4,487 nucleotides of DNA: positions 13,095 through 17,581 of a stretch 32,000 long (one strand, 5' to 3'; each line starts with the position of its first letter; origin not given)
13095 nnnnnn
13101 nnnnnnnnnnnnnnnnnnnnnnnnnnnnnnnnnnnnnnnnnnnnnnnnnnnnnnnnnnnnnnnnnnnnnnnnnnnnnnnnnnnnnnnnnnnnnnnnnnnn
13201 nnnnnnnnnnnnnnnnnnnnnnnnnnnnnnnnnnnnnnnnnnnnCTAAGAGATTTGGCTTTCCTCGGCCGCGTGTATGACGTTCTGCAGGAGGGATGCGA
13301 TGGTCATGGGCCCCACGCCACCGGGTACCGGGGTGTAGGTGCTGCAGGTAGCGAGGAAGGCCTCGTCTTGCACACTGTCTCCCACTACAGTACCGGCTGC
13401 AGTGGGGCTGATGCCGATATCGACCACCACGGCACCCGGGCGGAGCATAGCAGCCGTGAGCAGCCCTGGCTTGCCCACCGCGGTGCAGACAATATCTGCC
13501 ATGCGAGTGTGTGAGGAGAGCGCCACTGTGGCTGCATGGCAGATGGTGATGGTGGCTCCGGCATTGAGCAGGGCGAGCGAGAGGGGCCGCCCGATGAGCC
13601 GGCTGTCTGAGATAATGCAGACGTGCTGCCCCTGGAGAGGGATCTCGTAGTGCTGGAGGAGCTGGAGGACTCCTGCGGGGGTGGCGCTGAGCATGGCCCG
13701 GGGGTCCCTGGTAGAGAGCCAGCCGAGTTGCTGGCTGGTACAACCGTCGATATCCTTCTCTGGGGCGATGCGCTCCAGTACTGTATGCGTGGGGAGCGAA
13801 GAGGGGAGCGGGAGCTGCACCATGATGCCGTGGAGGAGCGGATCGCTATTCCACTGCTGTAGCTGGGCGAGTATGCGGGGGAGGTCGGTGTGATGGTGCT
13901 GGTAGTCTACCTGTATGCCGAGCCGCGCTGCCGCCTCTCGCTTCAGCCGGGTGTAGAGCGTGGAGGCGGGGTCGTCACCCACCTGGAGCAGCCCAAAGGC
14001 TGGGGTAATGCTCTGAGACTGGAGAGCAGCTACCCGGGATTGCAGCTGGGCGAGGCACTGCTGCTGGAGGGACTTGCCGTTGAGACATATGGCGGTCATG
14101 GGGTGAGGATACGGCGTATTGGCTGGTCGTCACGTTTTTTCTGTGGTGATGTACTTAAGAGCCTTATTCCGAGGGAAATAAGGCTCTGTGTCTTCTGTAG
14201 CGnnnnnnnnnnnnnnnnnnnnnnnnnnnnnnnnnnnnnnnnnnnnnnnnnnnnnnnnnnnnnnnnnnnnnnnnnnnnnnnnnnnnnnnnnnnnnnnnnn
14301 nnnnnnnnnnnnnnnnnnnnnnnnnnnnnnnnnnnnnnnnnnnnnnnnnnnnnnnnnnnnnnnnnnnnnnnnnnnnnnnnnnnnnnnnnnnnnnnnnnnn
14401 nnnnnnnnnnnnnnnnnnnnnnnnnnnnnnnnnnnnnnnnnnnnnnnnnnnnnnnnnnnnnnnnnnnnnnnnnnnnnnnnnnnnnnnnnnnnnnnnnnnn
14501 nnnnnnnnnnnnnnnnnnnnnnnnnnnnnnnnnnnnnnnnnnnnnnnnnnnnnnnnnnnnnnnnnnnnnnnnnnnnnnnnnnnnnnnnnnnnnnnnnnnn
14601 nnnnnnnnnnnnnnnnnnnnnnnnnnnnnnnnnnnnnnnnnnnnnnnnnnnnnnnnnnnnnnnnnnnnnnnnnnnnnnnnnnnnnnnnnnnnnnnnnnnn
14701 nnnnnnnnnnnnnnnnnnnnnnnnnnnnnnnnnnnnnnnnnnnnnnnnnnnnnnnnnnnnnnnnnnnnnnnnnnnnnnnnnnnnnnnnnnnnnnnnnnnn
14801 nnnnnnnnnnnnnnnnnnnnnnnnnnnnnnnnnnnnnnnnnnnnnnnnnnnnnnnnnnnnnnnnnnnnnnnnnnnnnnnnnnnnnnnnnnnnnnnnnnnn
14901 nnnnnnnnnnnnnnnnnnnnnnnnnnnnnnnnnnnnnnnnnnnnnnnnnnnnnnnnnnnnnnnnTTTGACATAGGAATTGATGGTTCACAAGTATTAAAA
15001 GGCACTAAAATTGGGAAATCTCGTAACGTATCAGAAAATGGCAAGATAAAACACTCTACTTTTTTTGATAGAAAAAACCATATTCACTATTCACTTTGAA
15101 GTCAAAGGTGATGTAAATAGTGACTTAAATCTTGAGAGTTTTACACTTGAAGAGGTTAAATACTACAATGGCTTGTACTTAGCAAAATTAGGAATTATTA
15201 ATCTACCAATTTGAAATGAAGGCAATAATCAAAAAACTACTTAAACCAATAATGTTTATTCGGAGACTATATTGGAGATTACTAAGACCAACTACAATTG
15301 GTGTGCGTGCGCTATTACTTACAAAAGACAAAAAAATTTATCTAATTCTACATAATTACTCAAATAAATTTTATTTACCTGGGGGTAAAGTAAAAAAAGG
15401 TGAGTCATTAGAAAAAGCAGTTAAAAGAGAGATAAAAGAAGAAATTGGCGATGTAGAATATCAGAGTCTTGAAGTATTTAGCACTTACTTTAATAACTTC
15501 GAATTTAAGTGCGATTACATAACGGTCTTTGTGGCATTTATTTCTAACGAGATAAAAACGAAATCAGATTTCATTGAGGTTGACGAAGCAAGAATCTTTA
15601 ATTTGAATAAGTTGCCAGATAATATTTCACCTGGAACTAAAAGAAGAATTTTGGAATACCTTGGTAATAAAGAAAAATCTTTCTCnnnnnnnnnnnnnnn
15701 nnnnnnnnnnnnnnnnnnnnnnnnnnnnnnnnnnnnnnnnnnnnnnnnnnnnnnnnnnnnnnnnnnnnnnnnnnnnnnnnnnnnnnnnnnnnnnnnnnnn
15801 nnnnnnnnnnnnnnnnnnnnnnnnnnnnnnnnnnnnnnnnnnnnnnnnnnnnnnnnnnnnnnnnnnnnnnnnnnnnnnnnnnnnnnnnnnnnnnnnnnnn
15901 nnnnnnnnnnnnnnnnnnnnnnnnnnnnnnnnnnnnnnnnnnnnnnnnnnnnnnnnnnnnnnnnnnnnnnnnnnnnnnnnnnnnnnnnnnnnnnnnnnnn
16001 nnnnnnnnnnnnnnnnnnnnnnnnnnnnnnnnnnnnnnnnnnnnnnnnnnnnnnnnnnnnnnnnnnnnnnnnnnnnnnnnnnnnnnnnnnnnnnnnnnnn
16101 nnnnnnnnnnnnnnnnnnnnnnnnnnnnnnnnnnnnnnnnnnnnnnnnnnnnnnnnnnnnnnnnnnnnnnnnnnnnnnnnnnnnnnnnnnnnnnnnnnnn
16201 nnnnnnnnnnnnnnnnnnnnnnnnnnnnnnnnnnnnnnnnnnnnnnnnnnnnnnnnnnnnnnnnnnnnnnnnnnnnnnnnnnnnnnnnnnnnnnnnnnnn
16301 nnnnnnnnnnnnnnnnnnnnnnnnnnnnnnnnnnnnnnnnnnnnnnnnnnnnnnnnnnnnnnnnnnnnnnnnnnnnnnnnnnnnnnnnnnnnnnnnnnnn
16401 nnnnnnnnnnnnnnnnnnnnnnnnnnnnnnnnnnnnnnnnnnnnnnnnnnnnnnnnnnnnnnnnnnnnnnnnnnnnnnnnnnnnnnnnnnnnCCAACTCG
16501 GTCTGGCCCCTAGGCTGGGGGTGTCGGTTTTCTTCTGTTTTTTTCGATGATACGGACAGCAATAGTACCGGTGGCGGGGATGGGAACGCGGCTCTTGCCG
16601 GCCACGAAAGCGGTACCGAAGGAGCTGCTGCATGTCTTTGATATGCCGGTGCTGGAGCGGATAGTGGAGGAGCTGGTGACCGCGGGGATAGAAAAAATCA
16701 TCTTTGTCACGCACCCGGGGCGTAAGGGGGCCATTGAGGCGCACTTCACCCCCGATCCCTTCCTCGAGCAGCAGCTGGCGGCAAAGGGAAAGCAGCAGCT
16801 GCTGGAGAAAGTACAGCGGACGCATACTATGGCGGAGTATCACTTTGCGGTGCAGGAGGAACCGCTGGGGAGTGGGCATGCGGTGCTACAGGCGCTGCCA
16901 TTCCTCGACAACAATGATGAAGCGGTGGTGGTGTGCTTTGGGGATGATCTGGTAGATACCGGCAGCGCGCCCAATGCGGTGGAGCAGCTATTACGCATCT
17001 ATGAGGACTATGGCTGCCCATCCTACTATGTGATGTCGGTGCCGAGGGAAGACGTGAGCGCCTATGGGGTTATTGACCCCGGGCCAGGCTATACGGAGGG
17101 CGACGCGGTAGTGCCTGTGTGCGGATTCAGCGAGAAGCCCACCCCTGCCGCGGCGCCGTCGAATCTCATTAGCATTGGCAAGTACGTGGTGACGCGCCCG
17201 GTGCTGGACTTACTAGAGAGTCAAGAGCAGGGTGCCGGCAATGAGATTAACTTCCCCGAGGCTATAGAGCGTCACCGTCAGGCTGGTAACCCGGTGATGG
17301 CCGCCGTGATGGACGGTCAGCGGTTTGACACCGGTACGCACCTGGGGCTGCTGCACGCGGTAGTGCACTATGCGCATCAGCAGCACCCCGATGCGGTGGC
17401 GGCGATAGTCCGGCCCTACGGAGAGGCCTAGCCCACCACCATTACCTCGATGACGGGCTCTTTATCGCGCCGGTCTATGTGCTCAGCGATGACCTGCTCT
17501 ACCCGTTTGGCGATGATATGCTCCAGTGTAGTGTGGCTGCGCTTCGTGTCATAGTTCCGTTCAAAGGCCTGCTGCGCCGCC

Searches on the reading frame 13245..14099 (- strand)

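Call 58: search_protein_families(library=pfam, proteins=[window:13245-14099:-], max_evalue=0.001)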
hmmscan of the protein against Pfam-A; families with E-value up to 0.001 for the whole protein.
window:13245-14099:- (284 aa): 2 families
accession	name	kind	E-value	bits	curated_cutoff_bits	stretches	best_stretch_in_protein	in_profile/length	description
PF02882.25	THF_DHG_CYH_C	-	3.7e-51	173.1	27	1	125-281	5-159/160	Tetrahydrofolate dehydrogenase/cyclohydrolase, NAD(P)-binding domain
PF00763.28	THF_DHG_CYH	-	1.9e-27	96.3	32.8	1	6-118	1-115/115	Tetrahydrofolate dehydrogenase/cyclohydrolase, catalytic domain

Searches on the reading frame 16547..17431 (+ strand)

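Call 58: search_protein_families(library=pfam, proteins=[window:16547-17431:+], max_evalue=0.001)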
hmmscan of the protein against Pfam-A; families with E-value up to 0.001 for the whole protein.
window:16547-17431:+ (294 aa): 3 families
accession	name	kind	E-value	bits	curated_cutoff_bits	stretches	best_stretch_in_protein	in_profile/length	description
PF00483.29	NTP_transferase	-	2.9e-28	99.5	21.2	1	5-276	2-243/245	Nucleotidyl transferase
PF12804.13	NTP_transf_3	-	4.6e-05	24.1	27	1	5-74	1-69/160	MobA-like NTP transferase domain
PF01128.25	IspD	-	0.00027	21.2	27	1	5-65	3-61/221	2-C-methyl-D-erythritol 4-phosphate cytidylyltransferase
